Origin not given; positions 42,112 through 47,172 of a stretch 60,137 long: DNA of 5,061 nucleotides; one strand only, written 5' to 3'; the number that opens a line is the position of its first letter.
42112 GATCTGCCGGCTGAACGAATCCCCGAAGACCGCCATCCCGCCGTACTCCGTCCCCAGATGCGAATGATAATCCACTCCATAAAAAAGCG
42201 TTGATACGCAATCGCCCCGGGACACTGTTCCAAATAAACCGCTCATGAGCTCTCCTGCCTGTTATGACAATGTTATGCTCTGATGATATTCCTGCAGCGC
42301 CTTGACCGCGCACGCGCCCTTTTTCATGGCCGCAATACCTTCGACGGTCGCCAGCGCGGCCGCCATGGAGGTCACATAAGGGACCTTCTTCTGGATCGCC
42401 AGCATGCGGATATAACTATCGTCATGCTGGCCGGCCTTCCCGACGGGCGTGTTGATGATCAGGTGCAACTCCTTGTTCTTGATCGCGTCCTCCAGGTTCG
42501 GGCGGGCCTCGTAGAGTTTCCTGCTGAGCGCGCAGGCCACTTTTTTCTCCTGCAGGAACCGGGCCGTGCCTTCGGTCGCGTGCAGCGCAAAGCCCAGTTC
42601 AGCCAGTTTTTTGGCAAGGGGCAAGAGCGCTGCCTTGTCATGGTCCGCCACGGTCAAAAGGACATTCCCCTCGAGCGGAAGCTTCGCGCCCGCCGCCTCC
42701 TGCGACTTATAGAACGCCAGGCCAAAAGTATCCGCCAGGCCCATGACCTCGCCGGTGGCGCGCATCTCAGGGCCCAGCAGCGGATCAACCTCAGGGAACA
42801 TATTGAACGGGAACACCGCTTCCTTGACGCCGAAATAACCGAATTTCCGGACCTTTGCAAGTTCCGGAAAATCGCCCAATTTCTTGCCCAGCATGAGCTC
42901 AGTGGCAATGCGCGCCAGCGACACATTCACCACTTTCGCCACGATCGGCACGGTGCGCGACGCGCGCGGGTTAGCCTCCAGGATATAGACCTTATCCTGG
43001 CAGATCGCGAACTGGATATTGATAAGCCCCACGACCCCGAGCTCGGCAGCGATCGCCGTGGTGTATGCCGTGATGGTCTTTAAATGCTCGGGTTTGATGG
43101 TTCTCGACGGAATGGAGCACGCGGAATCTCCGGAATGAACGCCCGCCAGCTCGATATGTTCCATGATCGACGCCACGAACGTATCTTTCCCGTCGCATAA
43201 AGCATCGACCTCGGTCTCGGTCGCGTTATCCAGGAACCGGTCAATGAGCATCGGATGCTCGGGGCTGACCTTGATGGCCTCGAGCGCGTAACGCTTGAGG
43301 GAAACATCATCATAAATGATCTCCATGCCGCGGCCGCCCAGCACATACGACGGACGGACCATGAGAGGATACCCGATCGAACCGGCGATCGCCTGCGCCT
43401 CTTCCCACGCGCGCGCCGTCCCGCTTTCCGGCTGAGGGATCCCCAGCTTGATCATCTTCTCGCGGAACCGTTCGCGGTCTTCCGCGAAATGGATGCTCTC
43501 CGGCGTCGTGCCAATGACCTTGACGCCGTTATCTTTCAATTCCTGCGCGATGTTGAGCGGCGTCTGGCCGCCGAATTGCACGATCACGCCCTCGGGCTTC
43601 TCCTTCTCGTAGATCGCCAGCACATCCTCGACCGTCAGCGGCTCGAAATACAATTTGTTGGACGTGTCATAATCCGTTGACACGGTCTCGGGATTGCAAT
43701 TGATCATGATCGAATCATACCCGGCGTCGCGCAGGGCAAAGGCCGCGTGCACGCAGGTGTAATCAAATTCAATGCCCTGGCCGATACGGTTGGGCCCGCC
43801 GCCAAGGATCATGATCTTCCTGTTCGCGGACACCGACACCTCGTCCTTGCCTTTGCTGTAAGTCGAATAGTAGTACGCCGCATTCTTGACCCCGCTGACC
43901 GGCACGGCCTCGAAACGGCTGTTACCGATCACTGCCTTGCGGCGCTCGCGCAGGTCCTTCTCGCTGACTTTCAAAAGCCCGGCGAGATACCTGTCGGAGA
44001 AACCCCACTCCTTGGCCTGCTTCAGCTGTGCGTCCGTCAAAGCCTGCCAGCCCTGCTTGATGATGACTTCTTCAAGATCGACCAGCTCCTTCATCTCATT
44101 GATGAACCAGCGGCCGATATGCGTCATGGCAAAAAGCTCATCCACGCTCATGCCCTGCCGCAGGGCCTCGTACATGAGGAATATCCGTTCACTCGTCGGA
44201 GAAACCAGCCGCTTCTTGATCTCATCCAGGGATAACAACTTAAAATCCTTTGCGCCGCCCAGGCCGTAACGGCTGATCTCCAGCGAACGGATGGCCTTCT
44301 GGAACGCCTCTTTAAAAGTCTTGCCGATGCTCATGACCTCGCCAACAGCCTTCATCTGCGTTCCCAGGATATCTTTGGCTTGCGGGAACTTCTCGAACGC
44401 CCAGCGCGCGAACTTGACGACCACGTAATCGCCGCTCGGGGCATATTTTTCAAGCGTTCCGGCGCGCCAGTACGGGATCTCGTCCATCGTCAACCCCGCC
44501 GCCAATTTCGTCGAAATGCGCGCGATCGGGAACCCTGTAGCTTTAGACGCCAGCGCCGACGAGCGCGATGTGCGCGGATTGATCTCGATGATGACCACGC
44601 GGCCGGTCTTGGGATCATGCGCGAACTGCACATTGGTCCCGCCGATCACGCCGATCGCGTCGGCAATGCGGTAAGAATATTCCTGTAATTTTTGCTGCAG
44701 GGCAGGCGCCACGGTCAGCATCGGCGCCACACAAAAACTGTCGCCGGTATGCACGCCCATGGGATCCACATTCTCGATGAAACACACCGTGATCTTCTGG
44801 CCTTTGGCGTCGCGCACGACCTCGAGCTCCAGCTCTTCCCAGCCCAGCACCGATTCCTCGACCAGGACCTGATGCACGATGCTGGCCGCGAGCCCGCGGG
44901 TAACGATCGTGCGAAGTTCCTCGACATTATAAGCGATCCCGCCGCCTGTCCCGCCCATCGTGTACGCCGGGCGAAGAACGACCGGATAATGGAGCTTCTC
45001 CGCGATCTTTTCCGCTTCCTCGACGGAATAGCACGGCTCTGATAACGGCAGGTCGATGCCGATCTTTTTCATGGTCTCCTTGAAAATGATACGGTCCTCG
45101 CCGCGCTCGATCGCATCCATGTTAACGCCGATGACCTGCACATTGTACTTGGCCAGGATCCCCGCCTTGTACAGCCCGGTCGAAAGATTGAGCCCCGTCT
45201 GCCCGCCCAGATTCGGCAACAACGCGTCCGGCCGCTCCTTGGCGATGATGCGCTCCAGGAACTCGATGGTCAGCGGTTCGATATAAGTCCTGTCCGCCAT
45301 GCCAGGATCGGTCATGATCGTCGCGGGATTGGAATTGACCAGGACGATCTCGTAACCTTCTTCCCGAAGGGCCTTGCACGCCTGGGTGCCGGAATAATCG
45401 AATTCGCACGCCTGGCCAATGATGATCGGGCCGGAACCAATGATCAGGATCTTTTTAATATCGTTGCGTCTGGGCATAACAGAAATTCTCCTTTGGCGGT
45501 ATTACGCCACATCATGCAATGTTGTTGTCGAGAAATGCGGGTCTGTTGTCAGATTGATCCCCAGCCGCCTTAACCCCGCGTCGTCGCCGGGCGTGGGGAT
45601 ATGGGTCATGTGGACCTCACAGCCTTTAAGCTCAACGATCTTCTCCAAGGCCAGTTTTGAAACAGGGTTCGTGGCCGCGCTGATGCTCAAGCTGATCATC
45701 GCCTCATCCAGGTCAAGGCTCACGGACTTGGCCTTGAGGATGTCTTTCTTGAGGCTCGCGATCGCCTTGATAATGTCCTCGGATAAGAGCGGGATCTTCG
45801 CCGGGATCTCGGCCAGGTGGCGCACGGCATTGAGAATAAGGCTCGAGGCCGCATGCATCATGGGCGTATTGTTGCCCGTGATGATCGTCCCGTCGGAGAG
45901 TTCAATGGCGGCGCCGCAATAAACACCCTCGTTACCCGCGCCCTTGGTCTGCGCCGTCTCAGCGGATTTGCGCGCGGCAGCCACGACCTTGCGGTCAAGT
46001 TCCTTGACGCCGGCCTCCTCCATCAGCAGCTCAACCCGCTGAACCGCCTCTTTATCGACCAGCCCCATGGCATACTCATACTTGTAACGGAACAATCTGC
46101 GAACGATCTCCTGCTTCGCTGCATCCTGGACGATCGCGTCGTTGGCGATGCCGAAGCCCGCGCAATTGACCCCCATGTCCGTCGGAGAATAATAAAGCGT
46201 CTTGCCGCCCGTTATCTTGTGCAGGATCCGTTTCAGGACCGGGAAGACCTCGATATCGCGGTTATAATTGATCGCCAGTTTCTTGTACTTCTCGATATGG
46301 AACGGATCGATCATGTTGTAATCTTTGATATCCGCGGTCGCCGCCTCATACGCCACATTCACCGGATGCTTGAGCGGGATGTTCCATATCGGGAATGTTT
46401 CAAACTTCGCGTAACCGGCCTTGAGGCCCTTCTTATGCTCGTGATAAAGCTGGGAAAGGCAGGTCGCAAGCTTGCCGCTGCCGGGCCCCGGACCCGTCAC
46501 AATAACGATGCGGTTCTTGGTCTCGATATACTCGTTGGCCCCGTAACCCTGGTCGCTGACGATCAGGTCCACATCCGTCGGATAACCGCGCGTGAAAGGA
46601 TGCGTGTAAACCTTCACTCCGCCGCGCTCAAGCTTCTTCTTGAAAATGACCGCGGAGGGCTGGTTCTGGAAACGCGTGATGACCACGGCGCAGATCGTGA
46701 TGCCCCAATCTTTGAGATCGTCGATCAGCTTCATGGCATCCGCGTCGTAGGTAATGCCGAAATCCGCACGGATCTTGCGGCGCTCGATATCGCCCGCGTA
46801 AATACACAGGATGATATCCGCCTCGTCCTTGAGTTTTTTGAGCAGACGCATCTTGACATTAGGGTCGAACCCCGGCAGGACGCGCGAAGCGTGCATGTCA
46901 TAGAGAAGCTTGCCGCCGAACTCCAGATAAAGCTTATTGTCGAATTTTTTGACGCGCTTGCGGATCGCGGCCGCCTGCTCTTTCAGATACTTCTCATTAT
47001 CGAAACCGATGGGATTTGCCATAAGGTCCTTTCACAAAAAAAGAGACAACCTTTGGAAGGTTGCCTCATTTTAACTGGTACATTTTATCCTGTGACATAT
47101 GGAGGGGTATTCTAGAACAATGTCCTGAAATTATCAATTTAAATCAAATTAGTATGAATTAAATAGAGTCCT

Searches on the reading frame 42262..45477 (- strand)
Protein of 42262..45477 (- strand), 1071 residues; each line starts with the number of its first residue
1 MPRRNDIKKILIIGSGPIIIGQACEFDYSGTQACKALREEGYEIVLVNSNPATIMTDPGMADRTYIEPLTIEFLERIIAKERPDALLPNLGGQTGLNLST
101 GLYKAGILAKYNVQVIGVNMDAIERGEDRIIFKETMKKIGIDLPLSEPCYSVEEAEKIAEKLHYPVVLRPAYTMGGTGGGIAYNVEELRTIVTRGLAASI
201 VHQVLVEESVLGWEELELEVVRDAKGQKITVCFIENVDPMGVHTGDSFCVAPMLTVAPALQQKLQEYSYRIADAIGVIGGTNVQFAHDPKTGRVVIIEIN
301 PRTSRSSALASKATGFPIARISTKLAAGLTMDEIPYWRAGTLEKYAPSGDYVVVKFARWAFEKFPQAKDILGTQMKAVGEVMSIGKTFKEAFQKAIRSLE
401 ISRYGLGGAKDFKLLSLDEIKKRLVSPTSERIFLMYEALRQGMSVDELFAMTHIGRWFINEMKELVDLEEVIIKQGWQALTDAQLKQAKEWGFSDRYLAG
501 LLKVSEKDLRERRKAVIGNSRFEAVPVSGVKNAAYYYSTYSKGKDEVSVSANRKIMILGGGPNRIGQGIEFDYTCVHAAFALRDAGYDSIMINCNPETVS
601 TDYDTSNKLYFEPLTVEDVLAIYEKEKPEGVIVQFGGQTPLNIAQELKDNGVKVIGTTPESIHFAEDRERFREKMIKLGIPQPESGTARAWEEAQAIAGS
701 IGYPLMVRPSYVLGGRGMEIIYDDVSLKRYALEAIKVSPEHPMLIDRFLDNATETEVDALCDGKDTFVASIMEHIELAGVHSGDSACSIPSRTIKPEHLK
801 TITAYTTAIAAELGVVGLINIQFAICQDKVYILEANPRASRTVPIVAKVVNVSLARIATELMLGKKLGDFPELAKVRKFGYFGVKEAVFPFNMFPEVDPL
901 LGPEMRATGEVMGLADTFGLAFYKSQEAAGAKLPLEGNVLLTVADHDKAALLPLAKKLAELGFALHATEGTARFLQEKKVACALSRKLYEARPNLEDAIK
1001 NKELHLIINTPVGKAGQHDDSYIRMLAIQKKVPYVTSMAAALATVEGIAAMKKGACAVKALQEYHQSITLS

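Call 101: search_protein_families(library=pfam, proteins=[window:42262-45477:-], max_evalue=0.00001)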
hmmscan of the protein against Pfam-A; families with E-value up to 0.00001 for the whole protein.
window:42262-45477:- (1071 aa): 8 families
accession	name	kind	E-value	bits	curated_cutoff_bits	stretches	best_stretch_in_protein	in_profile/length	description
PF25596.1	CPSase_L_D1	-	7.5e-100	329.4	27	2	552-663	2-117/118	Carbamoyl phosphate synthase preATP-grasp domain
PF02786.22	CPSase_L_D2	-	1.6e-94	315.7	19.8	2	128-333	1-210/211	Carbamoyl-phosphate synthase L chain, ATP binding domain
PF02787.25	CPSase_L_D3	-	2.1e-24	85.8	26.6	1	423-501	2-79/80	Carbamoyl-phosphate synthetase large chain, oligomerisation domain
PF02142.27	MGS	-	2.7e-22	79.1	24.1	1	951-1036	2-94/94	MGS-like domain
PF02222.28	ATP-grasp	-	3.7e-19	69.5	27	2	136-304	3-164/179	ATP-grasp domain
PF07478.18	Dala_Dala_lig_C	-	2.2e-14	53.9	24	1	153-301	26-174/204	D-ala D-ala ligase C-terminus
PF15632.11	ATPgrasp_Ter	-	2.9e-13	50.2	29.1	1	743-870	5-116/131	ATP-grasp in the biosynthetic pathway with Ter operon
PF02655.19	ATP-grasp_3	-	5e-08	33.6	23.2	0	669-839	5-157/160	ATP-grasp domain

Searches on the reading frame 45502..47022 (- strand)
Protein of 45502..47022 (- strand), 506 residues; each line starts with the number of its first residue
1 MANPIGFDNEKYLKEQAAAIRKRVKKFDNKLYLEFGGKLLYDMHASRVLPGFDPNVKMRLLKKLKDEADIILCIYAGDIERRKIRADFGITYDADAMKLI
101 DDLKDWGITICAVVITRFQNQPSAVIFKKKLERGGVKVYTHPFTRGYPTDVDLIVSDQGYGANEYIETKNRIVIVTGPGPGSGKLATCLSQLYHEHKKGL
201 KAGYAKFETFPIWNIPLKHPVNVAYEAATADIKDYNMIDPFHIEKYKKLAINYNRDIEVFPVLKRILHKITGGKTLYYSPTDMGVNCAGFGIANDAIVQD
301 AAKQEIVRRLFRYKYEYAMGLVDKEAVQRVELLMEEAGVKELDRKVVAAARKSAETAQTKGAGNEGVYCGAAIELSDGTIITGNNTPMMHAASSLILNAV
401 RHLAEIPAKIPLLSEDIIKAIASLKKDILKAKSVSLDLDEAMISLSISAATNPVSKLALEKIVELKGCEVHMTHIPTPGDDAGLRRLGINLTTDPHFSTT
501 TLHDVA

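Call 101: search_protein_families(library=pfam, proteins=[window:45502-47022:-], max_evalue=0.00001)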
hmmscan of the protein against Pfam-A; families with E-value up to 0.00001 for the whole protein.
window:45502-47022:- (506 aa): 2 families
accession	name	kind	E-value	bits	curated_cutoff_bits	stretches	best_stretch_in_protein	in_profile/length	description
PF08903.17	DUF1846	-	1.8e-166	553.4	27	1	5-337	1-332/333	Domain of unknown function DUF1846, N-terminal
PF20921.3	DUF1846_C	-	1.3e-51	174.8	27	1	343-502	2-152/153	Domain of unknown function DUF1846, C-terminal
